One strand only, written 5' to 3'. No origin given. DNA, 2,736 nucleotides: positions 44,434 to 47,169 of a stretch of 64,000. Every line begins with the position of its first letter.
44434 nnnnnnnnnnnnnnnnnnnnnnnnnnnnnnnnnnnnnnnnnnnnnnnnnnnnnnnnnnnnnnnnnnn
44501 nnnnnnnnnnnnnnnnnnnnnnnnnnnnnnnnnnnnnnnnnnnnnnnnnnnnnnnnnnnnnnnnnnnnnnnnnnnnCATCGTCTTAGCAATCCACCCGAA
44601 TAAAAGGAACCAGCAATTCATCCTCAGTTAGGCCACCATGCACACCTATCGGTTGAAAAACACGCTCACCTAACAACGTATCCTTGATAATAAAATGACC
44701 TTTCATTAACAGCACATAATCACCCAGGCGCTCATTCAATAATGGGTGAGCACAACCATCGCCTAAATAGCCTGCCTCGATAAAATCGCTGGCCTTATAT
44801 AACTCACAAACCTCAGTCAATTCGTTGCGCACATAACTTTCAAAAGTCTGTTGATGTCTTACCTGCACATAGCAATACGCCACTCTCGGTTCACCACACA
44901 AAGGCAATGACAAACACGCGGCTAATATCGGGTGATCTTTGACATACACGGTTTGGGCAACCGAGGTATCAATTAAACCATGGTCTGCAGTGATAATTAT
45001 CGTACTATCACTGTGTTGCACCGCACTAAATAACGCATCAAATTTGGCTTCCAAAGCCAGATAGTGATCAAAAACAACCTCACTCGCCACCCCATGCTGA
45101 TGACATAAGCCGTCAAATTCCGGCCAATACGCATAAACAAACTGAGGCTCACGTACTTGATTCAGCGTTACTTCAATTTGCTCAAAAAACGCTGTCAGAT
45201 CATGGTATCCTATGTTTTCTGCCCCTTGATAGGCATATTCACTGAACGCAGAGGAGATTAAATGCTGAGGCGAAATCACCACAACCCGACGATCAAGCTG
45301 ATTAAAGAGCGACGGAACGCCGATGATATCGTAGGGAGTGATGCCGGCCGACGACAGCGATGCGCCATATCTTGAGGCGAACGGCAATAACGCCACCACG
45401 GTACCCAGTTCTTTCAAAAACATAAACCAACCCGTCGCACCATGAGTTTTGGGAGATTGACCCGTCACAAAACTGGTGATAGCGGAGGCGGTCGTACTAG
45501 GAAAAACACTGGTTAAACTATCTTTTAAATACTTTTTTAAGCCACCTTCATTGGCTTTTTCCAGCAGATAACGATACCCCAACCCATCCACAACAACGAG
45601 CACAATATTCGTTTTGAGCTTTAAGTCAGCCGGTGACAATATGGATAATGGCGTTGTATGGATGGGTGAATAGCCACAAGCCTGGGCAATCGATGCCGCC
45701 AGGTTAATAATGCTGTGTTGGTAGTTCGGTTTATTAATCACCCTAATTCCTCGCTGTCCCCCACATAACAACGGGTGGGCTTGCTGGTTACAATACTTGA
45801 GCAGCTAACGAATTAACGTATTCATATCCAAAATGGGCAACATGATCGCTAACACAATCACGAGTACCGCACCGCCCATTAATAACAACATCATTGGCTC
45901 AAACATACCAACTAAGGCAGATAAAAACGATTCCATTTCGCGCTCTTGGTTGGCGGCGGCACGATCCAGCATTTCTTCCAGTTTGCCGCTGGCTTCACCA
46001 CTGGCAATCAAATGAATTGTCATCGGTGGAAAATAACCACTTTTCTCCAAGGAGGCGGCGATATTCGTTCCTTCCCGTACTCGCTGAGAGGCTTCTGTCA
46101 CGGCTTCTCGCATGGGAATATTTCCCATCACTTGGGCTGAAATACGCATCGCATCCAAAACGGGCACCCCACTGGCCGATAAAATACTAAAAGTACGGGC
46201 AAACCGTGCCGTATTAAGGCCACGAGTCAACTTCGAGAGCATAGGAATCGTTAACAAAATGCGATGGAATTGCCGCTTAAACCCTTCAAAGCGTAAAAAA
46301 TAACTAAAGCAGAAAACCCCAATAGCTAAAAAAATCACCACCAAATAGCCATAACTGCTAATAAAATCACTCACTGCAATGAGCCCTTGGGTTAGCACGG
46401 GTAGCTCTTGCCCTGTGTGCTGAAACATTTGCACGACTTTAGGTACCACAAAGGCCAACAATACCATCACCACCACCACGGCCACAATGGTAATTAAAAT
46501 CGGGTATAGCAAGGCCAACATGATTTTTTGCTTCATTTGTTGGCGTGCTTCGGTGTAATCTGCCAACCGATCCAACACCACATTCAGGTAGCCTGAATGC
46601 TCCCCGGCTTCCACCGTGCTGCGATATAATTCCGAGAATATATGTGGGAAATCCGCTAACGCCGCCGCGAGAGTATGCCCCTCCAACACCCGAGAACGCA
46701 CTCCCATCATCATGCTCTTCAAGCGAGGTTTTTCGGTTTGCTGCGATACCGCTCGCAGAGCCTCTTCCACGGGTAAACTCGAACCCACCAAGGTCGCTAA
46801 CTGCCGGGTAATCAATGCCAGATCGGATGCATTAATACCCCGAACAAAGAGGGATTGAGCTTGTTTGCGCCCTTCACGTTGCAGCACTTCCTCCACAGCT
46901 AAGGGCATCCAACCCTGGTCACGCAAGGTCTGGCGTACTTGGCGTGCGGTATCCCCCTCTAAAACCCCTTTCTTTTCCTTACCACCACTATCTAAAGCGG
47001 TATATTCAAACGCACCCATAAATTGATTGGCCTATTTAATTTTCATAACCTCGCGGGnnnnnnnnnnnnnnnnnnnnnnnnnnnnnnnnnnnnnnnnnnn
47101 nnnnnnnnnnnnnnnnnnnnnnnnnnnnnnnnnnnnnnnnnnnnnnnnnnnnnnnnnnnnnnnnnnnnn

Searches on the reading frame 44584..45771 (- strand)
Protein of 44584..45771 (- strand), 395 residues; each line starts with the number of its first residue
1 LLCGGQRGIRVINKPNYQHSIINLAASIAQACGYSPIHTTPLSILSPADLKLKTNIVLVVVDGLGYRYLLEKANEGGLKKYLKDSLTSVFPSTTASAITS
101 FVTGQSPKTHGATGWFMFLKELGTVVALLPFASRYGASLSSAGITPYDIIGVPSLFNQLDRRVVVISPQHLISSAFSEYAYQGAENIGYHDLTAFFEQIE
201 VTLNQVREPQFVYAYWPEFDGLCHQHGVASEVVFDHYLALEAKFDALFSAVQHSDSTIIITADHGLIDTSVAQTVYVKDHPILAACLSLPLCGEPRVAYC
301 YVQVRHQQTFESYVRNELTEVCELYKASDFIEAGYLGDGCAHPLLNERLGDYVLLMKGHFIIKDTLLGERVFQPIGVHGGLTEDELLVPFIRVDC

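Call 21: search_protein_families(library=pfam, proteins=[window:44584-45771:-], max_evalue=0.00001)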
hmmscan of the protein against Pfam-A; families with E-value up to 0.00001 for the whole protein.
window:44584-45771:- (395 aa): 1 family
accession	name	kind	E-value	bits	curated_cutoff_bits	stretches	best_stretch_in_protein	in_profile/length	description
PF01663.27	Phosphodiest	-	3e-21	76.9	23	2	203-379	154-340/342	Type I phosphodiesterase / nucleotide pyrophosphatase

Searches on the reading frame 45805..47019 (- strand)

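Call 22: search_protein_families(library=pfam, proteins=[window:45805-47019:-], max_evalue=0.00001)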
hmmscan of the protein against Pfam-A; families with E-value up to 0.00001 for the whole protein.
window:45805-47019:- (404 aa): 1 family
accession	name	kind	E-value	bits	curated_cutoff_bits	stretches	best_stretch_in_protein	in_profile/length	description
PF00482.28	T2SSF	-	2.5e-65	218.5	25.2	2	71-193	2-125/125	Type II secretion system (T2SS), protein F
